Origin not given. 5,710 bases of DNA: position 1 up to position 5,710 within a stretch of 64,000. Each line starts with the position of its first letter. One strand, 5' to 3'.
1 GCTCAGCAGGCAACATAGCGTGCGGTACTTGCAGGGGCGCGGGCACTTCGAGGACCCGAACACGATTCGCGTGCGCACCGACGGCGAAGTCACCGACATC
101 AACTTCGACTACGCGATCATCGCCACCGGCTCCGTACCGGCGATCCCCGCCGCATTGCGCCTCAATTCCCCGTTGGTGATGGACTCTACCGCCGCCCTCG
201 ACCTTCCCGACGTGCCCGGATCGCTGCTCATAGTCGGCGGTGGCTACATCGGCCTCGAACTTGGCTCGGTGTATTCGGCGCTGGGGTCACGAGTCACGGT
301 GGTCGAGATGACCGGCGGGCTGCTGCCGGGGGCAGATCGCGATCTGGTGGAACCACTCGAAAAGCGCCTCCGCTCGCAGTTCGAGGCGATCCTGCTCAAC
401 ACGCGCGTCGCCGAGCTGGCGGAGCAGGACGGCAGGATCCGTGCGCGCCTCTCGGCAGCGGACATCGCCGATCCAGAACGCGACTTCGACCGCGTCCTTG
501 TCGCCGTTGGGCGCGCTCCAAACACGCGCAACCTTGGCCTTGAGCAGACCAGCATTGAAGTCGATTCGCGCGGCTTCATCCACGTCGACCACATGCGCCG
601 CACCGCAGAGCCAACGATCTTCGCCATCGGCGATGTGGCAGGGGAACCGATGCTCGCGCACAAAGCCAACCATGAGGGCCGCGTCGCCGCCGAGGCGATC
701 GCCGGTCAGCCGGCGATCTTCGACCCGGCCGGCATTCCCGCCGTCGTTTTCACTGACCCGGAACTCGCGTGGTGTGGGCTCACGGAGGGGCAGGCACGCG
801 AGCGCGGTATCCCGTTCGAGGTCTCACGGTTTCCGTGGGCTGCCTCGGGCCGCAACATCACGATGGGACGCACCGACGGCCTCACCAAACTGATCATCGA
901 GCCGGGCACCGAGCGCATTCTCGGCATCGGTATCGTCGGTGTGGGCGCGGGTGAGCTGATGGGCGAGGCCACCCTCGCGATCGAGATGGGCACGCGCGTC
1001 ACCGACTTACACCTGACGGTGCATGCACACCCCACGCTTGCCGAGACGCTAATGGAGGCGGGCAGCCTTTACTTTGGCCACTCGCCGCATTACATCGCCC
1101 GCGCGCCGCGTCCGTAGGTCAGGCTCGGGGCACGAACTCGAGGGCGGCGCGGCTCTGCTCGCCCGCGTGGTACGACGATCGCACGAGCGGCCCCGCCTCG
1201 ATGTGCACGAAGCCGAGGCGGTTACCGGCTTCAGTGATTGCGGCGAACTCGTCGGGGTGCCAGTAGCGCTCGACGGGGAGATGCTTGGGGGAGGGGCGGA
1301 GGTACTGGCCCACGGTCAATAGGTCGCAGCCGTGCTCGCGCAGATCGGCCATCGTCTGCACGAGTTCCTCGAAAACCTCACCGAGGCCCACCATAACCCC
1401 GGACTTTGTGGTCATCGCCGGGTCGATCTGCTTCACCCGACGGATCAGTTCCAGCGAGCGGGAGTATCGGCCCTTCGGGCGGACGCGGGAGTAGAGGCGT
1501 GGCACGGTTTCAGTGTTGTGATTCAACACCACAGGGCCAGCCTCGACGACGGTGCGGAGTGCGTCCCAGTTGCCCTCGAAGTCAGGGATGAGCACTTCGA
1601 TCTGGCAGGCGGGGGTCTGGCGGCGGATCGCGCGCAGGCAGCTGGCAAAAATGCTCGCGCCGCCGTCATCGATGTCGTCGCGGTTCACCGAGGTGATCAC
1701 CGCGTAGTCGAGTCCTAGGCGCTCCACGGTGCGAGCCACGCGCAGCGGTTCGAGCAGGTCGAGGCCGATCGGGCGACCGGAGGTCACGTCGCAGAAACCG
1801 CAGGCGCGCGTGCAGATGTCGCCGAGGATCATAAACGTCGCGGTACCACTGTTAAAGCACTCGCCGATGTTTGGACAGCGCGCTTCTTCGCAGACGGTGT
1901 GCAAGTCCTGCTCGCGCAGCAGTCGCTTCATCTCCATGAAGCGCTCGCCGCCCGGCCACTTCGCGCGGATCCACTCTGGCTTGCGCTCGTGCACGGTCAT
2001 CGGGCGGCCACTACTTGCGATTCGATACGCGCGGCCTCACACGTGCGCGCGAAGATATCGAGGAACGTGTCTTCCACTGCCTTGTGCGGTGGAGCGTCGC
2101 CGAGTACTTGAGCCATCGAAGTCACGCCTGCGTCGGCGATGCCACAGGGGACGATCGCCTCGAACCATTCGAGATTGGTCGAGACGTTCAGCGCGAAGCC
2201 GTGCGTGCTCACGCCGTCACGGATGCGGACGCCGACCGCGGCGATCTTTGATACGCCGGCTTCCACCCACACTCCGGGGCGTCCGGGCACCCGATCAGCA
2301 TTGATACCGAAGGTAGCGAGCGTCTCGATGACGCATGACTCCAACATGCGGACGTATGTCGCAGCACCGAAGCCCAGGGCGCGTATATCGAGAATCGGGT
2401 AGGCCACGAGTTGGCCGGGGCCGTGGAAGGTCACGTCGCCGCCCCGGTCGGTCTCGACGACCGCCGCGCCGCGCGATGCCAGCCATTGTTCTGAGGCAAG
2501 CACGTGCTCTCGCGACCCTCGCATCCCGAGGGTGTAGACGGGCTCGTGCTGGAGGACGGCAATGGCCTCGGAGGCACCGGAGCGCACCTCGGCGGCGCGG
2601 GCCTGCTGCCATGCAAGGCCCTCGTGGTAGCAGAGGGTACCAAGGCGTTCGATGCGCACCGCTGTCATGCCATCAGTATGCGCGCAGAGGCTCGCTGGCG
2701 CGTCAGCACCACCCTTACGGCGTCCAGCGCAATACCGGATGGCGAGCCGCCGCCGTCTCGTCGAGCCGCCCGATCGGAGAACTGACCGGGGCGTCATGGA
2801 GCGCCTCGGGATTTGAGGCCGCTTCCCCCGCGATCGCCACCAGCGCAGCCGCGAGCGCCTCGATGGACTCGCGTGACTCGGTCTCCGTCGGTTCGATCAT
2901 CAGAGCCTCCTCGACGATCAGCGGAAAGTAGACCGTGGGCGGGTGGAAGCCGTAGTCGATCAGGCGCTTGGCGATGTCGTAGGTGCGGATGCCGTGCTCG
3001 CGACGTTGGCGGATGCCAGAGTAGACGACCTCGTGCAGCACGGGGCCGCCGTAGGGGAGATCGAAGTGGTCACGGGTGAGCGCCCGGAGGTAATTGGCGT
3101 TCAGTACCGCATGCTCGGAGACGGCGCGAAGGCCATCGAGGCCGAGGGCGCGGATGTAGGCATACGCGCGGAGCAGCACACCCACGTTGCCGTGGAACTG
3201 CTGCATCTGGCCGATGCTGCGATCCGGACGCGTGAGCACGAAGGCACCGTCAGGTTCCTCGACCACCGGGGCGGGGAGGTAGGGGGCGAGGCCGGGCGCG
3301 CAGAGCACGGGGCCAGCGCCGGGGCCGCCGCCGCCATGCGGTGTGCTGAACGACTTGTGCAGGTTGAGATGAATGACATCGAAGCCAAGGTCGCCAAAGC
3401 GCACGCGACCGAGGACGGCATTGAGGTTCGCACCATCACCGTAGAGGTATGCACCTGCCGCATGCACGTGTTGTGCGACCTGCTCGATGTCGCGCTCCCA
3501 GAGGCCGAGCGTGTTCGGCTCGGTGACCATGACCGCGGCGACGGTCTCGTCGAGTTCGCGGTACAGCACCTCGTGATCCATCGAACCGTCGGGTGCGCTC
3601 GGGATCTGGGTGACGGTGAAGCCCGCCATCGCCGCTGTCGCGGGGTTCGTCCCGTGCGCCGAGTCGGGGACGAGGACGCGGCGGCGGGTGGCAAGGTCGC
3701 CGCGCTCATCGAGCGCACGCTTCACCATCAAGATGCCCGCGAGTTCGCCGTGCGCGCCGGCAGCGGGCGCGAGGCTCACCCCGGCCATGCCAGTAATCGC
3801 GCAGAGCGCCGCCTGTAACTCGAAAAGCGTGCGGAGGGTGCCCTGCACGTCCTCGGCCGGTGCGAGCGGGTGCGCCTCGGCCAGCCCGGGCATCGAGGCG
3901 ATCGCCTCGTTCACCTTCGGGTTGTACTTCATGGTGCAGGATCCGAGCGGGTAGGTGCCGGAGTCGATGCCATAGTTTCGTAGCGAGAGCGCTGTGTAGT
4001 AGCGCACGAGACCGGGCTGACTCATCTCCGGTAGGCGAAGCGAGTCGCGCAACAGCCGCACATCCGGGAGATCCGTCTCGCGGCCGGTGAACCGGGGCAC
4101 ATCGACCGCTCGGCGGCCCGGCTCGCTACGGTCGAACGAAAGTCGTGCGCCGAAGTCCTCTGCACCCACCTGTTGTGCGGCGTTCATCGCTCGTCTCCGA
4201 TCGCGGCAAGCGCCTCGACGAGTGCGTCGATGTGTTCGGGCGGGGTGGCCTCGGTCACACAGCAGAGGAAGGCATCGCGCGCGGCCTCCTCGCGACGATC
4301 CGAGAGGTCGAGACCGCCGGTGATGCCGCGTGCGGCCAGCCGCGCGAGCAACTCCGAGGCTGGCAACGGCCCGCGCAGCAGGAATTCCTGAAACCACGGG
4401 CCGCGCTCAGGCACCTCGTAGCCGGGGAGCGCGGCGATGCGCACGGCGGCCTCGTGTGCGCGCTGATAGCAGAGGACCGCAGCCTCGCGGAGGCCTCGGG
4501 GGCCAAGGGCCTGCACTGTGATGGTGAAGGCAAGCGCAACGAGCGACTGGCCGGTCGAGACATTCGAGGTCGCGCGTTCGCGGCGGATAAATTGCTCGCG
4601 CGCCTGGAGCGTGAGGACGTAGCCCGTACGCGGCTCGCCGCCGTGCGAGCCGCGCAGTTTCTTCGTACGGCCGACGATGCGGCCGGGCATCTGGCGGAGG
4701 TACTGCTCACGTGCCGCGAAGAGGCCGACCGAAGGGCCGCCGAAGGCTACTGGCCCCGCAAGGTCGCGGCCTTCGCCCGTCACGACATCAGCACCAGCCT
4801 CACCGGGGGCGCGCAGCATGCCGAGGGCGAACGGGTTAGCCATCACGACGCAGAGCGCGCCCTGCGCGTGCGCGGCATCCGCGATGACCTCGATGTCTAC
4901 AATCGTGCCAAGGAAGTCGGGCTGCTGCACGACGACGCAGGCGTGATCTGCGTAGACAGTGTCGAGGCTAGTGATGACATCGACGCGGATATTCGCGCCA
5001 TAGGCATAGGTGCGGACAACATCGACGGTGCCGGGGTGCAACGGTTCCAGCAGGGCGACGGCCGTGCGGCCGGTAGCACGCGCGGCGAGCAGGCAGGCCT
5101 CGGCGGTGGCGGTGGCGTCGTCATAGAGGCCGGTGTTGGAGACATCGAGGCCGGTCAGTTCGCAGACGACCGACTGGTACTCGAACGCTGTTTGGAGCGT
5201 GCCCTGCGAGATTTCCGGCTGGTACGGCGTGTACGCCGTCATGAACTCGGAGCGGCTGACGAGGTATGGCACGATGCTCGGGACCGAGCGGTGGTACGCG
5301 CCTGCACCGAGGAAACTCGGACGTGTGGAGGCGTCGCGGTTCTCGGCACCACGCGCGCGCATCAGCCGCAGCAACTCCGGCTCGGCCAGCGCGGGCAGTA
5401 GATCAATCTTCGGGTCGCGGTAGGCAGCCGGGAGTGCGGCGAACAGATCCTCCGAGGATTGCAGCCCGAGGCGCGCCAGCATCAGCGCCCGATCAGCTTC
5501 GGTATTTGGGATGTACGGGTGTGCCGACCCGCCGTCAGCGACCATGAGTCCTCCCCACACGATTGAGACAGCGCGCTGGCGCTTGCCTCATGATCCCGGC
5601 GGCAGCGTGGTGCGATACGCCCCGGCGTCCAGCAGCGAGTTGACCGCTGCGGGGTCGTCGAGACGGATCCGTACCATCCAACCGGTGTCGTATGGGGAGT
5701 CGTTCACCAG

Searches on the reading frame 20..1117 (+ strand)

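Call 66: search_protein_families(library=pfam, proteins=[window:20-1117:+], max_evalue=0.00001)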
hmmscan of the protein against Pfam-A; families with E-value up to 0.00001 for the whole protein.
window:20-1117:+ (365 aa): 3 families
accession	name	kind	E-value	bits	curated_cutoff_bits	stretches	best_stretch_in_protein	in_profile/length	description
PF07992.20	Pyr_redox_2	-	2e-41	142.8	26.1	1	8-220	83-291/291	Pyridine nucleotide-disulphide oxidoreductase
PF02852.28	Pyr_redox_dim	-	3e-34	118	25.3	1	239-347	1-109/110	Pyridine nucleotide-disulphide oxidoreductase, dimerisation domain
PF00070.33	Pyr_redox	-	7.3e-17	62.1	22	1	69-139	2-73/82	Pyridine nucleotide-disulphide oxidoreductase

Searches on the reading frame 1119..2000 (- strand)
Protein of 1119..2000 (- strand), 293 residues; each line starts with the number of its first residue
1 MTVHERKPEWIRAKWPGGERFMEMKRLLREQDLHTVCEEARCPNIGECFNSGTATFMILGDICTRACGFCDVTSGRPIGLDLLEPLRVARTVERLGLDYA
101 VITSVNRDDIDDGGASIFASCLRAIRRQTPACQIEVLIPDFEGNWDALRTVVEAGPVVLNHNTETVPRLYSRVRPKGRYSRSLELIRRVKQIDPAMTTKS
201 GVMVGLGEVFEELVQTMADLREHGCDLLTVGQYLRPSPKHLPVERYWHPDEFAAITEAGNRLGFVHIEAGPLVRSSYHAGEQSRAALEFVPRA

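Call 66: search_protein_families(library=pfam, proteins=[window:1119-2000:-], max_evalue=0.00001)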
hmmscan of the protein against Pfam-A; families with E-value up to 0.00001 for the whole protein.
window:1119-2000:- (293 aa): 2 families
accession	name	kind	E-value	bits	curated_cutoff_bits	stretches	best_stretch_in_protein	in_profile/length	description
PF04055.27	Radical_SAM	-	1.3e-17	64.9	29.5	1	57-219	1-165/166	Radical SAM superfamily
PF16881.10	LIAS_N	-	4.7e-10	40.2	27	1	4-42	58-96/96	N-terminal domain of lipoyl synthase of Radical_SAM family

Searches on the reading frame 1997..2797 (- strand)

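Call 66: search_protein_families(library=pfam, proteins=[window:1997-2797:-], max_evalue=0.00001)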
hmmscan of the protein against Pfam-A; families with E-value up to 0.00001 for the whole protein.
window:1997-2797:- (266 aa): 1 family
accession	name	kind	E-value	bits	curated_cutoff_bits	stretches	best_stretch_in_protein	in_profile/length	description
PF21948.1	LplA-B_cat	-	1.8e-42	146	27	1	57-249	2-199/200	Lipoyl protein ligase A/B catalytic domain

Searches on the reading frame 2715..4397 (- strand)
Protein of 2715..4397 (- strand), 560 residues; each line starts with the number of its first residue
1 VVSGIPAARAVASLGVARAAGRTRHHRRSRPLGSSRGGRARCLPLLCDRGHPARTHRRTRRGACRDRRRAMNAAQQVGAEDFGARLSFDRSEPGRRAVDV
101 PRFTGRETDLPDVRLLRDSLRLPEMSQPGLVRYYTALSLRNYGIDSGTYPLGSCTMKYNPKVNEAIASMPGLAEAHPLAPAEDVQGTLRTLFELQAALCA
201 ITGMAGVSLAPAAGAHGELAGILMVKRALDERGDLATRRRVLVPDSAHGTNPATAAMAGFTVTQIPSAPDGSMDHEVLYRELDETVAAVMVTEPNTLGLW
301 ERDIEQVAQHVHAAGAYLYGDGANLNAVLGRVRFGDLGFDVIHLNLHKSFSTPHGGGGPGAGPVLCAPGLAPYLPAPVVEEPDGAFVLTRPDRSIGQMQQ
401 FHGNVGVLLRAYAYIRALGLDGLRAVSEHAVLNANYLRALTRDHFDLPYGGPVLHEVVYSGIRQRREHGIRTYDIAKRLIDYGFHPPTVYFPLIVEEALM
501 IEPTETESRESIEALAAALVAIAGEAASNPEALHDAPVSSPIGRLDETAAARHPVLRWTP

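Call 66: search_protein_families(library=pfam, proteins=[window:2715-4397:-], max_evalue=0.00001)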
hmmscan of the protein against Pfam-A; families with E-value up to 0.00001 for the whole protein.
window:2715-4397:- (560 aa): 2 families
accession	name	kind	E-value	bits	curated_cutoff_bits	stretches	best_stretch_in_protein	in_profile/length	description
PF21478.3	GcvP2_C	-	8.5e-25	87.5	27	1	427-528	2-104/122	Glycine dehydrogenase, C-terminal domain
PF00266.25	Aminotran_5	-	9.7e-07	28.5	21.5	1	224-355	76-207/371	Aminotransferase class-V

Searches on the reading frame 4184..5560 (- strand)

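Call 66: search_protein_families(library=pfam, proteins=[window:4184-5560:-], max_evalue=0.00001)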
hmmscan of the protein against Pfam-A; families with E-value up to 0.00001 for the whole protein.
window:4184-5560:- (458 aa): 1 family
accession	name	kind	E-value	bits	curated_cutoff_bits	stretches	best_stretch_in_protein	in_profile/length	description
PF02347.22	GDC-P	-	2.4e-101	340.2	26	1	16-450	3-428/429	Glycine cleavage system P-protein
